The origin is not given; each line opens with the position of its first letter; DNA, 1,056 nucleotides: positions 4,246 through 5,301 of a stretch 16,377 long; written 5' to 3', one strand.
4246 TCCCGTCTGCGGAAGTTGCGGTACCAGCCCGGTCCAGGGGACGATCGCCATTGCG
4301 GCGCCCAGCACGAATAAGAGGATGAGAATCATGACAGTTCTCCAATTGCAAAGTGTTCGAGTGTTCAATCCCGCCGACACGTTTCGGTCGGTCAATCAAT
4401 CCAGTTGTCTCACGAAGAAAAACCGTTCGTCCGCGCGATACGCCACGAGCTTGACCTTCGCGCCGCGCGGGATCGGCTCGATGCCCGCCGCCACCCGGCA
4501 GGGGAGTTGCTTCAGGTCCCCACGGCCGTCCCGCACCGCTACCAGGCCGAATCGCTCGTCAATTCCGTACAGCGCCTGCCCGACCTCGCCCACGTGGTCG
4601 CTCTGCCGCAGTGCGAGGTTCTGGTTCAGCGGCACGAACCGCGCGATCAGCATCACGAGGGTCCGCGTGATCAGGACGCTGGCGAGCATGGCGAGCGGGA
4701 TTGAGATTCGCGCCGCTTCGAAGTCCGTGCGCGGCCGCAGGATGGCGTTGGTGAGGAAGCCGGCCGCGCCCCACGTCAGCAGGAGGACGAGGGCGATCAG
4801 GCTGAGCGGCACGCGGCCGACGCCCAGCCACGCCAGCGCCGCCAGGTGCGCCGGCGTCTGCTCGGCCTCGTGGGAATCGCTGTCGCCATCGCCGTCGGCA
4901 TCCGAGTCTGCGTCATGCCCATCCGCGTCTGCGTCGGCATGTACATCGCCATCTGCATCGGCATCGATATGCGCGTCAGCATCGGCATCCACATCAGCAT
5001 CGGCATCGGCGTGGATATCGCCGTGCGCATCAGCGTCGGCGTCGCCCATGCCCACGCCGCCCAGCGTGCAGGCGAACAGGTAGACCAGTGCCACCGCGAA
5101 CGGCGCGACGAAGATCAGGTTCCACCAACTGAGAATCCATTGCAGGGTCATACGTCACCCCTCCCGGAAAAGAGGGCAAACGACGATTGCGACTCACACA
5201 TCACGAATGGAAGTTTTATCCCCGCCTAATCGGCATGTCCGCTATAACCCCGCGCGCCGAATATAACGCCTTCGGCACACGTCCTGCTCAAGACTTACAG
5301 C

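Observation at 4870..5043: Asp/Ala/His-rich tandem repeat inserted into the NfeD partner of a flotillin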

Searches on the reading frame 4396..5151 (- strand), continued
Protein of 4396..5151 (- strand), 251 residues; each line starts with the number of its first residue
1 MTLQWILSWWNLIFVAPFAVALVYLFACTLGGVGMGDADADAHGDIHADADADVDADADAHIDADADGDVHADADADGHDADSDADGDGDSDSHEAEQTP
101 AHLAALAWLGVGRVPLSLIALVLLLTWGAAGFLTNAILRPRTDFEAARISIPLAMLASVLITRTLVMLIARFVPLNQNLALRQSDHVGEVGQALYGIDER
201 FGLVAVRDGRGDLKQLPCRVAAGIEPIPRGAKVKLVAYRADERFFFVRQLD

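Call 43: find_related_loci(query=A1, collection=genome_contigs, flank=3000)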
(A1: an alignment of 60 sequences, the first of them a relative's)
Query A1 (251 aa) in genome_contigs; peptide patterns used: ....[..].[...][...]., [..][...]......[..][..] (x = any residue, [..] = any of these).
88 stretches matched a pattern; 65 encode a relative of the query (tblastn E <= 1e-3); 65 distinct loci.
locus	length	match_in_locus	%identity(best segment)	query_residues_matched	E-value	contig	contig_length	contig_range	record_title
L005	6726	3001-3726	68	1-250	4e-90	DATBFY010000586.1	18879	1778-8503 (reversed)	MAG TPA_asm: Tepidisphaeraceae bacterium isolate SMAG_U3823 k141_2598628, whole genome shotgun sequence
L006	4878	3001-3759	52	1-247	4e-69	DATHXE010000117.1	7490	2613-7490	MAG TPA_asm: Tepidisphaeraceae bacterium isolate SMAG_U16177 k141_823077, whole genome shotgun sequence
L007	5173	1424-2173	51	1-251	4e-65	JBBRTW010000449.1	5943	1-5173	MAG: Tepidisphaerales bacterium isolate La2_metabat2.312 La2_metabat2.312_K_3513086L5943_cov_10.0000, whole genome shotg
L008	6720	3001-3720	46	1-250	5e-62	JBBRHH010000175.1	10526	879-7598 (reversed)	MAG: Tepidisphaerales bacterium isolate Co_metawrap_2693 Cmw_2693_k141_29429802_length_10526_cov_7.0000, whole genome sh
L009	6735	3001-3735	44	1-248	4e-58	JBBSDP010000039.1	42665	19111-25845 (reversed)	MAG: Tepidisphaerales bacterium isolate LS1_sbin.17 LS1_sbin.17_K_17933_L_42665_cov_27.1577, whole genome shotgun sequen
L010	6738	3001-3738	51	1-247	4e-56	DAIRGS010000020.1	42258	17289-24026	MAG TPA_asm: Tepidisphaeraceae bacterium isolate CTOTU41345 NODE_377_length_42258_cov_5.184774, whole genome shotgun seq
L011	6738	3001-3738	50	1-249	5e-55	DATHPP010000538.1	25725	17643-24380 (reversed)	MAG TPA_asm: Tepidisphaeraceae bacterium isolate SMAG_U12713 k141_1013366, whole genome shotgun sequence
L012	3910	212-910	45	1-247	9e-54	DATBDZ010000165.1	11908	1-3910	MAG TPA_asm: Humisphaera sp. isolate SMAG_U5824 k141_1076932, whole genome shotgun sequence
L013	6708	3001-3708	44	1-247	3e-51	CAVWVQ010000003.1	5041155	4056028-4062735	MAG: uncultured Phycisphaerales bacterium isolate MFD09671.bin.2.105 genome assembly, contig: contig_12259, whole genome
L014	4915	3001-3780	42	1-247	3e-50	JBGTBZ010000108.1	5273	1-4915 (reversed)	MAG: Phycisphaerae bacterium isolate JTS-RE108 k141_8949252, whole genome shotgun sequence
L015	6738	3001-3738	49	1-249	1e-49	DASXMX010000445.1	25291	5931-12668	MAG TPA_asm: Tepidisphaeraceae bacterium isolate SMAG_U5339 k141_3047480, whole genome shotgun sequence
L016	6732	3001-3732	47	1-247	9e-49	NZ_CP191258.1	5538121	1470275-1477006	Fontivita pretiosa strain B-254 chromosome, complete genome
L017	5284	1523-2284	42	1-249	5e-48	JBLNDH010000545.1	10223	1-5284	MAG: Bacillota bacterium isolate MAG104 PRJNA950955_bin13_renamed_544, whole genome shotgun sequence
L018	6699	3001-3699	42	1-247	2e-45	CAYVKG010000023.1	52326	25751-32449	MAG TPA_asm: uncultured Tepidisphaeraceae bacterium isolate SRP278314_co1_2 genome assembly, contig: NODE_840_length_523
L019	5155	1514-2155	40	1-238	2e-45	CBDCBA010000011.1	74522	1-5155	MAG: Tepidisphaeraceae bacterium isolate 47ca65e1-7abe-4db3-a9b2-e990f161ff18 genome assembly, contig: contig_11, whole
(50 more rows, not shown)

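Call 49: search_protein_families(library=pfam, alignment_id=A4, max_evalue=0.00001)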
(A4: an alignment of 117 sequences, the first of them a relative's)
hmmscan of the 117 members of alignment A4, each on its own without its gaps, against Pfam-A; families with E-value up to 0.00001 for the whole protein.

A. member 1, L005:19-996:+ (326 aa): 2 families
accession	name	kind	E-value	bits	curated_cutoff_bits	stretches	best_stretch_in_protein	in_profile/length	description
PF20979.2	Arginosuc_syn_C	-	6.7e-72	242.1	27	1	102-319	1-218/219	Arginosuccinate synthase C-terminal domain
PF00764.25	Arginosuc_synth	-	3e-32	112.3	27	1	2-93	74-162/162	Arginosuccinate synthase N-terminal HUP domain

B. families by the number of members that match (of 117 scanned): 78 families (the first 25 are shown)
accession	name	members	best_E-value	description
PF07885.22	Ion_trans_2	7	1.6e-08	Ion channel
PF00224.27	PK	4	1.8e-99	Pyruvate kinase, barrel domain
PF02887.21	PK_C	4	1.3e-24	Pyruvate kinase, alpha/beta domain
PF13649.12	Methyltransf_25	3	3.5e-25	Methyltransferase domain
PF08241.18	Methyltransf_11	3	1.9e-22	Methyltransferase domain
PF13847.12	Methyltransf_31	3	2.8e-21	Methyltransferase domain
PF08242.18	Methyltransf_12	3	3.6e-18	Methyltransferase domain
PF20979.2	Arginosuc_syn_C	2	1.1e-72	Arginosuccinate synthase C-terminal domain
PF00764.25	Arginosuc_synth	2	3.8e-62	Arginosuccinate synthase N-terminal HUP domain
PF01895.24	PhoU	2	4e-47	PhoU domain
PF00205.28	TPP_enzyme_M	2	3.2e-37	Thiamine pyrophosphate enzyme, central domain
PF02775.26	TPP_enzyme_C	2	3.8e-31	Thiamine pyrophosphate enzyme, C-terminal TPP binding domain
PF01551.29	Peptidase_M23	2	2.8e-30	Peptidase family M23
PF01209.24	Ubie_methyltran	2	2.8e-15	ubiE/COQ5 methyltransferase family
PF01408.29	GFO_IDH_MocA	2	7.7e-15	Oxidoreductase family, NAD-binding Rossmann fold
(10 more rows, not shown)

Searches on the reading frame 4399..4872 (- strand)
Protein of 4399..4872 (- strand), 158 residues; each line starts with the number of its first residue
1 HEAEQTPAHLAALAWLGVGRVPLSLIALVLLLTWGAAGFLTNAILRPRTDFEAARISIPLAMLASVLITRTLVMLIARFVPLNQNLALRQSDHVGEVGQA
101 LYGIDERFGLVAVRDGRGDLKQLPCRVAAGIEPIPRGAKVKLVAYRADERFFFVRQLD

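Call 20: search_protein_representatives(protein=window:4399-4872:-)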
Query: 158 residues. Proteins with E-value up to 0.001 (for the whole library): 852; up to 1e-10: 331; up to 1e-30: 17. The best 150 are listed.
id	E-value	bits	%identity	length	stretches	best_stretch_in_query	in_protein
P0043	1.5e-45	171.2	51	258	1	11-156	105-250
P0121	1.3e-37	145.5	48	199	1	5-155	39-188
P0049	3.2e-37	144.2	50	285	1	6-154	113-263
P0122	2.0e-36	141.6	50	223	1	10-154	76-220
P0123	7.1e-36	139.8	49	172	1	12-156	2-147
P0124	2.9e-35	137.9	47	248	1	11-154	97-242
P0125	2.6e-34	134.8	47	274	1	1-156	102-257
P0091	1.0e-33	132.8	46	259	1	6-154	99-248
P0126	1.5e-33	132.3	46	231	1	12-154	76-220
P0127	2.2e-33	131.8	48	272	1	6-148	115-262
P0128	2.8e-33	131.4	47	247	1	5-154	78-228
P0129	5.1e-33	130.6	45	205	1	8-156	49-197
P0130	7.8e-33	130.0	41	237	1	5-156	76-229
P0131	8.1e-33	129.9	42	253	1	3-152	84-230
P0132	1.2e-32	129.4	44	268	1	7-155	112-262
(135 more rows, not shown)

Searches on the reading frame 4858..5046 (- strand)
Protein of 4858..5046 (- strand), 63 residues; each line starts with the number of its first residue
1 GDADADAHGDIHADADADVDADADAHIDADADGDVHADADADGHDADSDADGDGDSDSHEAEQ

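Call 44: search_solved_structures(query=window:4858-5046:-, max_evalue=10)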
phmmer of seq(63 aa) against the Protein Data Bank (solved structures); distinct sequences matched with E-value up to 10: 6.
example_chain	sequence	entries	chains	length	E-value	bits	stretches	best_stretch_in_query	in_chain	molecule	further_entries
8ek1_P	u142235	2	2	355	3.4e-05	27.8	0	3-43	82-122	Circumsporozoite protein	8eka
9ygf_G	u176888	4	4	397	7.8e-05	26.7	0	3-43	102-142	Circumsporozoite protein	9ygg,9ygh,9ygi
7v05_X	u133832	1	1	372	8e-05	26.7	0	3-43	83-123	Circumsporozoite protein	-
6mb3_E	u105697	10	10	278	0.018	19.3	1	2-43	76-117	Plasmodium falciparum recombinant shortened CSP | circumsporozoite protein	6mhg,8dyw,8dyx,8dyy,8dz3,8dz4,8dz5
8eh5_G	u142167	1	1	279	0.018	19.2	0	2-43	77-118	Circumsporozoite protein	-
2mhh_A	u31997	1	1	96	2.5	12.5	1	14-60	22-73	Polycystic kidney disease protein 2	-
